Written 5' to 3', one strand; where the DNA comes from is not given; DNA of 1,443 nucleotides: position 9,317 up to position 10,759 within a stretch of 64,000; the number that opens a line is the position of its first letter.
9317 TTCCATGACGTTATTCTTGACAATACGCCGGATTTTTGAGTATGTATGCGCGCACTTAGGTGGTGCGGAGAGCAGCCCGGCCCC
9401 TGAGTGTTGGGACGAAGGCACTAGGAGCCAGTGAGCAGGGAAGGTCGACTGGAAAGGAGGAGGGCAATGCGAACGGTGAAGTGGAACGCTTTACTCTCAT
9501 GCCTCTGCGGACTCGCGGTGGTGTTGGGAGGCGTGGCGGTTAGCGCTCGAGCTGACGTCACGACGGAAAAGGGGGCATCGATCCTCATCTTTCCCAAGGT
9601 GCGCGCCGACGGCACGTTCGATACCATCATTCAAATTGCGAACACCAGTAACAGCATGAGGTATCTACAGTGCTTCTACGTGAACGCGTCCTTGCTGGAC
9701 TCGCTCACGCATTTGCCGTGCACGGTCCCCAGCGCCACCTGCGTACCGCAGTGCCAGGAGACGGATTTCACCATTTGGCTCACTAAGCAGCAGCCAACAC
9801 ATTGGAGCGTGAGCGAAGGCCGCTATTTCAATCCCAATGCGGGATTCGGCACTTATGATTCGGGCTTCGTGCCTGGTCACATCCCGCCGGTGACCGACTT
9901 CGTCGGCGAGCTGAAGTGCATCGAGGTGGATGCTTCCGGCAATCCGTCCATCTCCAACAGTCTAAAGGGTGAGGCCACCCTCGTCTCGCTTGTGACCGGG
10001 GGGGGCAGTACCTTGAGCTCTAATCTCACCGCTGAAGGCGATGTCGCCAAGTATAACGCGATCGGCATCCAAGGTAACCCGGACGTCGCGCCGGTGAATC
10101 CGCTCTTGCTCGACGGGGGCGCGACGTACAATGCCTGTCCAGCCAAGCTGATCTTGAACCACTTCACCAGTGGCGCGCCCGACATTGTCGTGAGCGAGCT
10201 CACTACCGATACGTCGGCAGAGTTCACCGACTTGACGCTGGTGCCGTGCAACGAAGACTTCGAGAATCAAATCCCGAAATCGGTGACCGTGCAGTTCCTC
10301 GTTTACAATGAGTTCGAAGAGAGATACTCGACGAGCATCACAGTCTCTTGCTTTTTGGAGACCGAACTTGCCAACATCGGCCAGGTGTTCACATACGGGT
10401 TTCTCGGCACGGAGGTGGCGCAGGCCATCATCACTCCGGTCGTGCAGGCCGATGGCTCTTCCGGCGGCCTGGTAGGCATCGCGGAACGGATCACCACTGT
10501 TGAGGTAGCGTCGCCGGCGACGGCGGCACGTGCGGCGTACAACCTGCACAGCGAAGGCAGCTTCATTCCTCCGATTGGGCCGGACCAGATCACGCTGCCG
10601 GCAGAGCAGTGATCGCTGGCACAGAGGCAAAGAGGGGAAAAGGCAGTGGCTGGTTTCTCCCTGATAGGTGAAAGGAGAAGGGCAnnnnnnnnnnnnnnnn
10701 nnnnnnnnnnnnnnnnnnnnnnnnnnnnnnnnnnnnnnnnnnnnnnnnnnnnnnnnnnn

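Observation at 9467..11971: Tandem paralogous secreted proteins of an unrecognised family, with nearly identical translation-initiation regions, convergent with an HtrA protease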

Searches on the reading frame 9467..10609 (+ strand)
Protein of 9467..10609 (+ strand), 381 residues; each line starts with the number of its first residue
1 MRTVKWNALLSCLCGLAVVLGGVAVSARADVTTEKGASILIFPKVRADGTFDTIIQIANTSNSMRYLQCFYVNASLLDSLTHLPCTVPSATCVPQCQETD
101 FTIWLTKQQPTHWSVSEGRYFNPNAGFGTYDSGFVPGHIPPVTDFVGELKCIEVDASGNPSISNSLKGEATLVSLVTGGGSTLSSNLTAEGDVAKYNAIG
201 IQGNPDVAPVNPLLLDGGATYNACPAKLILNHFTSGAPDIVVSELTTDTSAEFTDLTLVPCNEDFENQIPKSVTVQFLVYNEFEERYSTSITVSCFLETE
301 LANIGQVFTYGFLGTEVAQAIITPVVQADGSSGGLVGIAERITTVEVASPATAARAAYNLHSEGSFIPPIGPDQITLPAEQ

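Call 4: search_protein_families(library=pfam, proteins=[window:9467-10609:+], max_evalue=1)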
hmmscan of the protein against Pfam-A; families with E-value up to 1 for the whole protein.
window:9467-10609:+ (381 aa): 0 families

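Call 5: search_protein_families(library=ncbifam, proteins=[window:9467-10609:+], max_evalue=1)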
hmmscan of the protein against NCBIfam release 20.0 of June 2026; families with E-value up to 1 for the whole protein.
window:9467-10609:+ (381 aa): 0 families

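Call 6: find_homologous_proteins(query=window:9467-10609:+)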
Query window:9467-10609:+ (381 aa): 1767 proteins with E <= 0.001 among 8000 candidates; the best 120 are listed.
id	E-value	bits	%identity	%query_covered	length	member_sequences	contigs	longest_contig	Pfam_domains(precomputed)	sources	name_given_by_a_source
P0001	2.7e-252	854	100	100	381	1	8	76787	-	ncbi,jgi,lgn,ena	ncbi:MAG: hypothetical protein ABSA52_04305 [Candidatus Binatia bacterium]|jgi:hypothetical protein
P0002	3.6e-208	709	85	100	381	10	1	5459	-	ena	-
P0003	9.5e-206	701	85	100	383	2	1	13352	-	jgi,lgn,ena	-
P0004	1.7e-205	700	84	100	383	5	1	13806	-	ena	-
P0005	9.4e-195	665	78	100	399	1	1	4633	-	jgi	jgi:hypothetical protein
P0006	1.9e-193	661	79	100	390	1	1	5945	-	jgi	jgi:hypothetical protein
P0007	4.7e-190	650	82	94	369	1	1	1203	-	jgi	jgi:hypothetical protein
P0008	5.5e-190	649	77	100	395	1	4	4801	-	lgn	-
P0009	3.0e-184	631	77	100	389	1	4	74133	-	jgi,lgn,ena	jgi:hypothetical protein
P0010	1.4e-183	628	75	100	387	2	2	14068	-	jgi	jgi:hypothetical protein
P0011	1.9e-183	628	75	100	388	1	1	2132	-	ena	-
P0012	1.2e-182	625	75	100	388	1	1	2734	-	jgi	jgi:hypothetical protein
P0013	2.1e-182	624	74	100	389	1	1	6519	-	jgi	jgi:hypothetical protein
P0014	6.2e-180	616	73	100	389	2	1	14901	-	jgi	jgi:hypothetical protein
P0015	1.9e-179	615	73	100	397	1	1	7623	-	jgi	jgi:hypothetical protein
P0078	5.3e-120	419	56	99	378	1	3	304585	-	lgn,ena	-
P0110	4.1e-109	383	53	99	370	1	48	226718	-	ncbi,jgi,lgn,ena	-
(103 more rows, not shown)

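Call 7: search_solved_structures(query=window:9467-10609:+, max_evalue=10)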
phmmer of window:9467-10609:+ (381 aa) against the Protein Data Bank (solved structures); distinct sequences matched with E-value up to 10: 2.
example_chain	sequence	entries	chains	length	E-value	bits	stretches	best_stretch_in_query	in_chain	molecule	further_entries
7qcs_A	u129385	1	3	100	1.4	11.4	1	150-220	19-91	Protein PALS1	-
4uu5_A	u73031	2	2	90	1.6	11.1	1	164-220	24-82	MAGUK P55 SUBFAMILY MEMBER 5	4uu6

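Call 18: find_encoding_contigs(protein=P0078, flank=10000, max_places=2)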
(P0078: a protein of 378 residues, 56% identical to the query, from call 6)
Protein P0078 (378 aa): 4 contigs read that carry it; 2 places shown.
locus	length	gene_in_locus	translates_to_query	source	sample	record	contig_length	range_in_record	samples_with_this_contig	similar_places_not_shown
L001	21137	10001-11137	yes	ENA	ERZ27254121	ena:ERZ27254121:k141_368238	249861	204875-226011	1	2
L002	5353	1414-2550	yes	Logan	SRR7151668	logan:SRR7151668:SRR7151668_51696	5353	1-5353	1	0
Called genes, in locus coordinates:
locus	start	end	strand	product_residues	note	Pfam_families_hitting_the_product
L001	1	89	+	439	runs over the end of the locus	PF00890:FAD_binding_2 (weak), PF01134:GIDA (weak), PF01266:DAO (weak), PF01494:FAD_binding_3, PF04820:Trp_halogenase, PF07992:Pyr_redox_2 (weak), PF12831:FAD_oxidored, PF04820:Trp_halogenase, +5 more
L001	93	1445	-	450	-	PF02310:B12-binding, PF04055:Radical_SAM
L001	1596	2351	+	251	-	PF01553:Acyltransferase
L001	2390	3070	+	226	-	PF00535:Glycos_transf_2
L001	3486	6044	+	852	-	PF07676:PD40 (faint), PF26549:Tricorn_N (faint), PF00963:Cohesin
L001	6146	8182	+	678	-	PF00963:Cohesin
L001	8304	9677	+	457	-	PF02826:2-Hacid_dh_C (faint), PF03446:NAD_binding_2 (weak), PF03721:UDPG_MGDP_dh_N, PF00984:UDPG_MGDP_dh, PF03720:UDPG_MGDP_dh_C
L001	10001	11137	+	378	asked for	-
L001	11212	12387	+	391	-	-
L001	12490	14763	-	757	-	PF08206:OB_RNB, PF17876:CSD2, PF00773:RNB, PF00575:S1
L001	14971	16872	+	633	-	PF02784:Orn_Arg_deC_N, PF17810:Arg_decarb_HB, PF17944:Arg_decarbox_C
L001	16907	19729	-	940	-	PF02785:Biotin_carb_C (faint), PF00289:Biotin_carb_N, PF02786:CPSase_L_D2, PF00364:Biotin_lipoyl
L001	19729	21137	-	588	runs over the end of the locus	PF01039:Carboxyl_trans, PF03255:ACCA (weak)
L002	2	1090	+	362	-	?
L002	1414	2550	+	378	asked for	-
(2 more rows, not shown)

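Call 19: find_encoding_contigs(protein=P0110, flank=10000, max_places=2)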
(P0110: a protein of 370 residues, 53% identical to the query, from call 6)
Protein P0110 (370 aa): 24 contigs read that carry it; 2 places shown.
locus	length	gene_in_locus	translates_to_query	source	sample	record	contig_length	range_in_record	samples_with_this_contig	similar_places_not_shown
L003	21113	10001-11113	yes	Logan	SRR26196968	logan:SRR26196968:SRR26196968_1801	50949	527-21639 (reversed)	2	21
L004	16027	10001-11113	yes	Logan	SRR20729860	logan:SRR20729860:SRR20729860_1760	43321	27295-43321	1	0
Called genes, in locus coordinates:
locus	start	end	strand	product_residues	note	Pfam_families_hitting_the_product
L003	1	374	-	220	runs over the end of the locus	PF01618:MotA_ExbB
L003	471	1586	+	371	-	PF00291:PALP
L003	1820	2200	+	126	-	-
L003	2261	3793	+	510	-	PF07992:Pyr_redox_2 (faint), PF00890:FAD_binding_2 (faint), PF01266:DAO (faint), PF00732:GMC_oxred_N, PF05199:GMC_oxred_C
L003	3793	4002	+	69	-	-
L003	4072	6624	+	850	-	PF07676:PD40 (faint), PF26549:Tricorn_N (weak), PF00404:Dockerin_1 (faint)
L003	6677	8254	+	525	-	-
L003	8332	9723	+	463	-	PF02826:2-Hacid_dh_C (faint), PF03446:NAD_binding_2, PF03721:UDPG_MGDP_dh_N, PF00984:UDPG_MGDP_dh, PF03720:UDPG_MGDP_dh_C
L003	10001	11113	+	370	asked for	-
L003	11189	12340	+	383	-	-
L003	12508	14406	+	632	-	PF02784:Orn_Arg_deC_N, PF17810:Arg_decarb_HB, PF17944:Arg_decarbox_C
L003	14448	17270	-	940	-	PF00289:Biotin_carb_N, PF02786:CPSase_L_D2, PF02785:Biotin_carb_C (weak), PF00364:Biotin_lipoyl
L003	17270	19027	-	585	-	PF01039:Carboxyl_trans, PF03255:ACCA (weak)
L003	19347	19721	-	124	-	PF02643:DUF192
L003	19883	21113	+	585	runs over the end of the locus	?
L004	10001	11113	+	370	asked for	-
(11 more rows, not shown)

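Call 21: search_protein_representatives(protein=window:9467-10609:+)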
Query: 381 residues. Proteins with E-value up to 0.001 (for the whole library): 999; up to 1e-10: 680; up to 1e-30: 241. The best 150 are listed.
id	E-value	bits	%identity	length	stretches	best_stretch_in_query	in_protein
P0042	3.1e-138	477.4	60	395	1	1-379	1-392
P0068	9.4e-124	429.8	76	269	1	1-267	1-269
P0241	2.8e-103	362.4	62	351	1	4-379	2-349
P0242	6.9e-96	338.1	59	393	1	1-381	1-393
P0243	2.1e-82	293.7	58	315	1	87-370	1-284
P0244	2.0e-76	274.1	52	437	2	1-242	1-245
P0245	2.5e-73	263.9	54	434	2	1-243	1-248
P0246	3.1e-73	263.6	48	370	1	17-369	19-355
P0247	1.6e-69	251.4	51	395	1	1-365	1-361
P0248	1.3e-68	248.4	48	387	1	1-342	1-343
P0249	3.2e-65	237.2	46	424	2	12-253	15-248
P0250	3.1e-64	234.0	53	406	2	130-381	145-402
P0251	3.8e-64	233.7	48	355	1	24-378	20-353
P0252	5.4e-64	233.2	54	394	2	132-365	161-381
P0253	2.9e-63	230.8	61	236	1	1-213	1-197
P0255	5.5e-62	226.6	37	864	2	25-338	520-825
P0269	9.7e-52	192.8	46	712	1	30-347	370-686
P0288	1.4e-48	182.4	47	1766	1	30-359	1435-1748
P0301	1.6e-46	175.7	45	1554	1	30-378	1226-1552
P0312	5.6e-44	167.3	44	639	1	28-366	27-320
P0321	3.0e-42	161.6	33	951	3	19-341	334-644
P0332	7.3e-41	157.1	39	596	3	31-342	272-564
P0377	3.4e-37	145.0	35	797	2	18-355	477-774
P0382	5.2e-37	144.4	41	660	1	18-361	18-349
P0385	7.0e-37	144.0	47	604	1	27-335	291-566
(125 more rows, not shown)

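Call 22: search_protein_families(library=pfam, proteins=[P0288, P0301, P0255, P0269, P0321, P0377, P0312, P0382, P0385, P0332], max_evalue=0.001)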
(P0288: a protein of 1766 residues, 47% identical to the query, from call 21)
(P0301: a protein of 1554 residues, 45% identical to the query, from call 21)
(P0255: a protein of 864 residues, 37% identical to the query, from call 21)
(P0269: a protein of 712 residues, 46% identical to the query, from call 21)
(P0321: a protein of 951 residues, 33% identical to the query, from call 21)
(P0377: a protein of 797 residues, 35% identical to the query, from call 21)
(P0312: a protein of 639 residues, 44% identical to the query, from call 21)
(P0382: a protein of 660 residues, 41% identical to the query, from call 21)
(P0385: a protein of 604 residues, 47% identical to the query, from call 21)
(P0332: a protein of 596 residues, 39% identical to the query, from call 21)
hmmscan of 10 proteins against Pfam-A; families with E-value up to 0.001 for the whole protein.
P0288 (1766 aa): 5 families
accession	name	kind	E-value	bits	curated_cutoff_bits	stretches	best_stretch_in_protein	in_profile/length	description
PF13517.12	FG-GAP_3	-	8.3e-34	116.4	26.9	6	1087-1145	2-60/61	FG-GAP-like repeat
PF07705.17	CARDB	-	3.6e-09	37.2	22.7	1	874-983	2-98/101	CARDB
PF00036.39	EF-hand_1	-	1e-07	31.4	25.4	0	65-85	7-27/29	EF hand domain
PF13202.12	EF-hand_5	-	2.8e-07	30.1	25.9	0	65-81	6-22/25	EF hand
PF13405.12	EF-hand_6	-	7e-06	25.8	25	0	65-85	7-27/30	EF-hand domain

P0301 (1554 aa): 2 families
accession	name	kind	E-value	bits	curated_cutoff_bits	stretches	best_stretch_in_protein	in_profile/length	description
PF13517.12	FG-GAP_3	-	2.6e-26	92.4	26.9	5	917-973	1-60/61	FG-GAP-like repeat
PF01839.29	FG-GAP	-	1.9e-08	34.4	22.1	1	912-933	4-25/37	FG-GAP repeat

P0255 (864 aa): 0 families

P0269 (712 aa): 2 families
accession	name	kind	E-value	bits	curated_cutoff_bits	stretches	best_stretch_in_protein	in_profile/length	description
PF13517.12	FG-GAP_3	-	1.9e-38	131.3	26.9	6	169-229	2-61/61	FG-GAP-like repeat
PF01839.29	FG-GAP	-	1.7e-13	50.5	22.1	0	15-40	3-34/37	FG-GAP repeat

P0321 (951 aa): 0 families

P0377 (797 aa): 0 families

P0312 (639 aa): 6 families
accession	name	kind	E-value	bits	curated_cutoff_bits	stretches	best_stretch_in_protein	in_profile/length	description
PF24684.1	Vgb_lyase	-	2.7e-72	243.5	50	2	346-597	11-257/290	Virginiamycin B lyase family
PF07494.17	Reg_prop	-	3.3e-13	48.6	20.4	0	561-576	8-23/24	Two component regulator propeller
PF22701.2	Mala_s_1-like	-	3.8e-11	43.5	27.5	0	449-489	107-146/195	Mal s 1 allergenic protein-like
PF08450.18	SGL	-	1.2e-10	41.9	26.3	0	439-489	193-243/246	SMP-30/Gluconolactonase/LRE-like region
PF13449.12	Phytase-like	-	6e-10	39.9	27.6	0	394-430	72-108/284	Esterase-like activity of phytase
PF16819.11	DUF5074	-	4.9e-08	32.8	27.2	0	420-475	173-229/353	Domain of unknown function (DUF5074)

P0382 (660 aa): 4 families
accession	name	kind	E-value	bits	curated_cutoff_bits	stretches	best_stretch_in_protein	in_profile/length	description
PF24684.1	Vgb_lyase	-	6.5e-66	222.5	50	2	471-630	59-217/290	Virginiamycin B lyase family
PF07494.17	Reg_prop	-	3.5e-08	33.1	20.4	0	555-575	4-23/24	Two component regulator propeller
PF08450.18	SGL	-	1.5e-05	25.2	26.3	0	387-525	94-243/246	SMP-30/Gluconolactonase/LRE-like region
PF22701.2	Mala_s_1-like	-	1.6e-05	25.2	27.5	0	480-524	101-145/195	Mal s 1 allergenic protein-like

P0385 (604 aa): 0 families

P0332 (596 aa): 0 families

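Call 23: predict_structure(alignment_id=A1)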
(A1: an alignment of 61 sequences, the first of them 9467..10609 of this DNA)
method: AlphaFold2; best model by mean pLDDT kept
length: 381 residues; sequences in the alignment: 61
mean_pLDDT: 88.7   pTM: 0.85
mean pLDDT of the five models: 88.7, 87.9, 87.6, 87.4, 86.8
residues with pLDDT >= 90: 297; 70-90: 41; 50-70: 28; < 50: 15
segments of 3 or more residues with pLDDT < 50: 1-4, 24-32
pLDDT, mean of each block of 10 residues (from residue 1): 50 55 41 75 97 96 95 94 90 92 91 92 71 75 96 94 96 92 91 96 94 95 96 96 93 97 92 96 95 94 95 96 94 95 89 95 94 90 51
secondary structure, 60 per line:
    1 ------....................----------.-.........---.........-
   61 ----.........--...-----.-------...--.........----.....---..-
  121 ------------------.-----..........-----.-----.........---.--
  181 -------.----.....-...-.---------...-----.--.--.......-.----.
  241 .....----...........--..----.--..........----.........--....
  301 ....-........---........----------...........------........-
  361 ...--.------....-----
elements in order: H7-26 E39-47 E51-59 E65-73 E76-78 E92-94 E97-105 E110-114 E145-154 E166-174 E193-197 E199-201 E213-215 E227-233 H240-245 E250-260 E272-281 E286-294 E297-300 H301-304 H310-313 E317-324 E335-345 E352-359 E361-363 E373-376

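Call 26: fold_search(model_id=the predicted structure, library=pdb)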
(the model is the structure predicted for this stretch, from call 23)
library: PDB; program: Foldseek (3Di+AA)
matches with E <= 10: 1122; with E <= 0.001: 18
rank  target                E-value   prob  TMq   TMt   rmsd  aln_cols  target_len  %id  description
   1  4pyg_A                1.2e-04  0.75  0.13  0.08  20.1       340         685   11  Transglutaminase2 complexed with GTP (released 2015-02-11)
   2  7mor_D                1.4e-04  0.15  0.09  0.10  24.0       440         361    8  CRYSTAL STRUCTURE OF NATIVE BOVINE ARRESTIN 1 IN COMPLEX WITH 5-METHYLENEBIPHOSPHONATE INOSITOL PENTAKISPHAOPHATE (5-P (released 2021-10-13)
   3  5mhn_B                1.8e-04  0.82  0.14  0.09  20.5       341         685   10  FXIIIa in complex with the inhibitor ZED2360 (released 2017-12-20)
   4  6a8p_A                1.9e-04  0.72  0.13  0.08  20.0       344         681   10  Transglutaminase 2 mutant G224V in complex with GTP (released 2018-09-26)
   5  4j2q_A                2.5e-04  0.14  0.10  0.11  23.8       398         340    9  Crystal structure of C-terminally truncated arrestin reveals mechanism of arrestin activation (released 2013-05-01)
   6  7tvz_E                3.0e-04  0.69  0.13  0.09  21.6       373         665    9  Cryo-EM structure of human band 3-protein 4.2 complex in diagonal conformation (released 2022-06-08)
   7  3ly6_A                3.2e-04  0.41  0.12  0.08  19.9       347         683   12  Crystal structure of human transglutaminase 2 complex with adenosine 5' Triphosphate (released 2010-08-18)
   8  1ggu_B                3.6e-04  0.72  0.15  0.08  20.2       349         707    9  HUMAN FACTOR XIII WITH CALCIUM BOUND IN THE ION SITE (released 1999-09-16)
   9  6a8p_C                3.8e-04  0.69  0.13  0.08  19.5       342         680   10  Transglutaminase 2 mutant G224V in complex with GTP (released 2018-09-26)
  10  3f84_B                4.9e-04  0.20  0.12  0.14  27.2       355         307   13  Structure of fusion complex of major pilin CfaB and major pilin CfaB of CFA/I pilus from ETEC E. coli (released 2009-08-11)
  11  1kv3_A                5.5e-04  0.51  0.13  0.09  20.8       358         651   11  HUMAN TISSUE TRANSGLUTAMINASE IN GDP BOUND FORM (released 2002-03-13)
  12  6a8p_B                5.8e-04  0.57  0.13  0.08  20.9       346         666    9  Transglutaminase 2 mutant G224V in complex with GTP (released 2018-09-26)
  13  4kkp_B                5.8e-04  0.38  0.12  0.17  21.7       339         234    9  Crystal structure of Vibrio cholerae RbmA (crystal form 2) (released 2013-05-22)
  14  1ex0_B                6.1e-04  0.63  0.14  0.08  20.0       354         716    8  HUMAN FACTOR XIII, MUTANT W279F ZYMOGEN (released 2003-12-23)
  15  1nc7_B                7.5e-04  1.00  0.25  0.71   4.9       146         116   10  Crystal Structure of Thermotoga maritima 1070 (released 2003-07-01)
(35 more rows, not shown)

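Call 34: fold_search(model_id=the predicted structure, library=viral)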
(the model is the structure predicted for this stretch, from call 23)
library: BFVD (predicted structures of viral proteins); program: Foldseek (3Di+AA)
matches with E <= 10: 1306; with E <= 0.001: 16
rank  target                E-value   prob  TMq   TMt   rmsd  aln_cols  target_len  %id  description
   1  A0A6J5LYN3            1.0e-05  0.96  0.17  0.08  22.6       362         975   10  Uncharacterized protein [uncultured Caudovirales phage]
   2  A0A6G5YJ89            2.5e-05  0.84  0.14  0.08  26.6       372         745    9  (no name in the UniProt tables at hand)
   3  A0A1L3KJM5            1.3e-04  0.57  0.13  0.14  22.4       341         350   11  (no name in the UniProt tables at hand)
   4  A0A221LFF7            2.3e-04  0.57  0.14  0.13  23.1       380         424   10  Putative structural protein [Barns Ness breadcrumb sponge hepe-like virus 3]
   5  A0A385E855            2.8e-04  0.09  0.08  0.03  25.0       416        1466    8  Minor structural protein [Bacillus phage Hobo]
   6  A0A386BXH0            3.3e-04  0.25  0.14  0.08  26.8       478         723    8  Genome polyprotein (Fragment) [Rhinovirus A]
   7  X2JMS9                3.5e-04  0.10  0.09  0.05  25.2       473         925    7  Minor structural protein [Bacillus phage Bcp1]
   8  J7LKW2                5.6e-04  0.41  0.15  0.09  24.0       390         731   11  Capsid [Picalivirus B]
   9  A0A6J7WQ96            6.3e-04  0.16  0.12  0.07  28.2       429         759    9  CBM-cenC domain-containing protein [uncultured Caudovirales phage]
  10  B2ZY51                7.4e-04  0.41  0.16  0.07  26.5       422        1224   10  Peptidase S74 domain-containing protein [Ralstonia phage phiRSL1]
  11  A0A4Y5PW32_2          7.4e-04  0.23  0.14  0.04  27.8       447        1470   10  Genome polyprotein [Posavirus 12]
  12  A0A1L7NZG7            7.8e-04  0.20  0.14  0.11  26.1       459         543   10  Genome polyprotein (Fragment) [Human enterovirus D68]
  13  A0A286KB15            8.2e-04  0.18  0.13  0.09  27.2       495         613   10  Genome polyprotein (Fragment) [Human enterovirus D68]
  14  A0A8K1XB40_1          8.7e-04  0.35  0.15  0.06  32.0       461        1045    9  (no name in the UniProt tables at hand)
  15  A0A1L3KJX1            9.1e-04  0.16  0.10  0.09  25.8       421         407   10  (no name in the UniProt tables at hand)
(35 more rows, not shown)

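Call 36: search_solved_structures(query=A1, max_evalue=10, show_alignments=2)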
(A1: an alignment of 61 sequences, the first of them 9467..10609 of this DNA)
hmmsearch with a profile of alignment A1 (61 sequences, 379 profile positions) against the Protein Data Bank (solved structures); distinct sequences matched with E-value up to 10: 0.
